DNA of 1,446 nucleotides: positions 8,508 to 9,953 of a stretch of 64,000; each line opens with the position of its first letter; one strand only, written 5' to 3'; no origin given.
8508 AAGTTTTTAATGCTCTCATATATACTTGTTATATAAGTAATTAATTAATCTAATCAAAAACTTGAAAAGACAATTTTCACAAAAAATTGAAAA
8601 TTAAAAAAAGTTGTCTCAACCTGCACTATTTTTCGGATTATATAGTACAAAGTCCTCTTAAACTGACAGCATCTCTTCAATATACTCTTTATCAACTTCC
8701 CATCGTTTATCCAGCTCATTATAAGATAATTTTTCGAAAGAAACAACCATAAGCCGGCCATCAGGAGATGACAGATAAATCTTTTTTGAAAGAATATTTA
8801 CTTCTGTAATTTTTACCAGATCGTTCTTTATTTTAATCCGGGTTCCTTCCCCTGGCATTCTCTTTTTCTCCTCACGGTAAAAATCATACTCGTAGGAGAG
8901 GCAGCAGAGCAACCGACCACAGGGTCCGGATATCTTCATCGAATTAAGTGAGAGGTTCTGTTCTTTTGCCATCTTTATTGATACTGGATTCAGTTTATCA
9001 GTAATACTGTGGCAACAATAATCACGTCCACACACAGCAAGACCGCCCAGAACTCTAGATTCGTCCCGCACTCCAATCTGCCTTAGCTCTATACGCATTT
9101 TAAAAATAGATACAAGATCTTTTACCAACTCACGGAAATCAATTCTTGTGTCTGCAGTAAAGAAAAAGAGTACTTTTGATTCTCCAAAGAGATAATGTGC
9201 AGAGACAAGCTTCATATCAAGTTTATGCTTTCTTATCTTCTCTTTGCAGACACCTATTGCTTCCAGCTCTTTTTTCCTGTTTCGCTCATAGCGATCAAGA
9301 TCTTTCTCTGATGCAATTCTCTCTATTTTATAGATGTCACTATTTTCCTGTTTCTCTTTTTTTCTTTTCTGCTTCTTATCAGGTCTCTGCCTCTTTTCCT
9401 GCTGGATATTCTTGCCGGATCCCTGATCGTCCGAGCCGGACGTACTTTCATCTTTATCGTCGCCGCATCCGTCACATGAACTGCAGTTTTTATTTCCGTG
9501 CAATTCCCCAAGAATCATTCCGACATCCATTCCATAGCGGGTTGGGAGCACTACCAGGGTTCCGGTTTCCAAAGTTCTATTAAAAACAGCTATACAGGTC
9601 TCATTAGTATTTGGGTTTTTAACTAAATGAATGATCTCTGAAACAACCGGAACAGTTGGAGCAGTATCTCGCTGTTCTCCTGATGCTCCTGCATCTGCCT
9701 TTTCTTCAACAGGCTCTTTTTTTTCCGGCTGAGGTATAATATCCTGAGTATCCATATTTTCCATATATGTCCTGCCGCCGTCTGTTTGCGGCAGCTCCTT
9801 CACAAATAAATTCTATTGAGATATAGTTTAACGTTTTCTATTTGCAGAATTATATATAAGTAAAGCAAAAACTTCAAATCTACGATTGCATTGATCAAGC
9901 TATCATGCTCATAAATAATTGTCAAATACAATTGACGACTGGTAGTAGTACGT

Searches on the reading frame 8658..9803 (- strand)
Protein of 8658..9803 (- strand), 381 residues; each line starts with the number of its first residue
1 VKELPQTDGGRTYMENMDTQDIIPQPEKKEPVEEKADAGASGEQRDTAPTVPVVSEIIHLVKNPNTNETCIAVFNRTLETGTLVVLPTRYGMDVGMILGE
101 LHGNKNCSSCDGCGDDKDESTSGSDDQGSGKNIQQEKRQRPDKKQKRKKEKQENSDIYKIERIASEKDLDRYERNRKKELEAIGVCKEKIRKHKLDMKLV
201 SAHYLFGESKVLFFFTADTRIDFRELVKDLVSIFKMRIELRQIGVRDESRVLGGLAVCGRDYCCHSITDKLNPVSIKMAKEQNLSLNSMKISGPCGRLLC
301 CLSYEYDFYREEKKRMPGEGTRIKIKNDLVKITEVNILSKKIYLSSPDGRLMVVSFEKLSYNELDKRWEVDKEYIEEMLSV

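Call 44: search_protein_families(library=pfam, proteins=[window:8658-9803:-], max_evalue=0.00001)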
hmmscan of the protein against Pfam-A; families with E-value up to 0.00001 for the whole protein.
window:8658-9803:- (381 aa): 1 family
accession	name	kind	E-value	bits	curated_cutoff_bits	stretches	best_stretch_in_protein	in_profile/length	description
PF04468.17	PSP1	-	7.1e-34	116.4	27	1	159-243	2-86/86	PSP1 C-terminal conserved region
